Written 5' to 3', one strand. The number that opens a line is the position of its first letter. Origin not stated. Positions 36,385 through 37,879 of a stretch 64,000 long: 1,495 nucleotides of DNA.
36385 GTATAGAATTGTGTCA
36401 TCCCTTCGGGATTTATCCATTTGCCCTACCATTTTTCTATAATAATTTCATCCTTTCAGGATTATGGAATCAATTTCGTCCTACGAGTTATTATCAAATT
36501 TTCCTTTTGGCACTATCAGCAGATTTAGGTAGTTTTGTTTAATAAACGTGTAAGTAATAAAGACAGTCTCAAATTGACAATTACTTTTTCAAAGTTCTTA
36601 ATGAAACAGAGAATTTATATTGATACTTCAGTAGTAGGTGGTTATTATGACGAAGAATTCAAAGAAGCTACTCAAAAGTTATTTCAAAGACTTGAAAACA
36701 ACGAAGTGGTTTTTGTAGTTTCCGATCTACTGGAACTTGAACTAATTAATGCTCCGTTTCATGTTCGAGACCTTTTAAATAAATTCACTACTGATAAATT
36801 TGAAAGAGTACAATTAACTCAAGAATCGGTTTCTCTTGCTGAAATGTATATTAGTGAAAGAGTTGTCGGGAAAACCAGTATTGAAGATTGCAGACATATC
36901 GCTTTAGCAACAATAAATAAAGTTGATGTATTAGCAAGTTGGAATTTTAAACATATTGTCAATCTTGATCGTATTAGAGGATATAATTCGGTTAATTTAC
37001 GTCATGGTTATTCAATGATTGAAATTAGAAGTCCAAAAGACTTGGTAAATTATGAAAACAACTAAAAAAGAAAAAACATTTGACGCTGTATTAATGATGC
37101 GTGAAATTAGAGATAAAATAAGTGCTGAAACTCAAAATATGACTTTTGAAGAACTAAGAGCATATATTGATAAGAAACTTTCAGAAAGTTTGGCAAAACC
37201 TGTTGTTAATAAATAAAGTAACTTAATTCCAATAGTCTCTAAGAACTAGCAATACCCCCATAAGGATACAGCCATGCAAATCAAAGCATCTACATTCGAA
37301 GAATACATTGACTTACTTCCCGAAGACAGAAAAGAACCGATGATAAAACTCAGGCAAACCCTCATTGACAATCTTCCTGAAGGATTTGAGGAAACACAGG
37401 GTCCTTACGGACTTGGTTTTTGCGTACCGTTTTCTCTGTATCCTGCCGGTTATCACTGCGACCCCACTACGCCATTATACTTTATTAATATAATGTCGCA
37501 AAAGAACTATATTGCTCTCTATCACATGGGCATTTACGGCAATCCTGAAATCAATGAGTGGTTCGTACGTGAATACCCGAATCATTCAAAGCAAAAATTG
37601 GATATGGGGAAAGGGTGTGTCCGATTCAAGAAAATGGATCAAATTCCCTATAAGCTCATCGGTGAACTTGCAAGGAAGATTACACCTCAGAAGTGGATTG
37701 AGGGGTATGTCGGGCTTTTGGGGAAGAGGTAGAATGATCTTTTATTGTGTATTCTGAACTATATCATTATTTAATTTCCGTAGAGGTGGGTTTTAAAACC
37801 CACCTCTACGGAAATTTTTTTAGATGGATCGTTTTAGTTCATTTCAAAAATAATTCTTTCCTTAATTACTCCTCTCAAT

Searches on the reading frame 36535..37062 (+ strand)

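Call 62: search_protein_families(library=pfam, proteins=[window:36535-37062:+], max_evalue=0.01)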
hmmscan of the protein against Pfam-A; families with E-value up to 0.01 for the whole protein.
window:36535-37062:+ (176 aa): 1 family
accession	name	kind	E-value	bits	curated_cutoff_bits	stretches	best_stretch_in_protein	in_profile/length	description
PF16289.11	PIN_12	-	0.0053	17.6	32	1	27-73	1-48/172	PIN domain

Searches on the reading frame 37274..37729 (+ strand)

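Call 62: search_protein_families(library=pfam, proteins=[window:37274-37729:+], max_evalue=0.01)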
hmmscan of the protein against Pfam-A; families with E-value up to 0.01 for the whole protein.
window:37274-37729:+ (152 aa): 1 family
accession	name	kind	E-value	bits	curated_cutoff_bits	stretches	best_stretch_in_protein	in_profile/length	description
PF08818.16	DUF1801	-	5.7e-12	46.3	27.2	1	19-135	1-83/85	Domain of unknown function (DU1801)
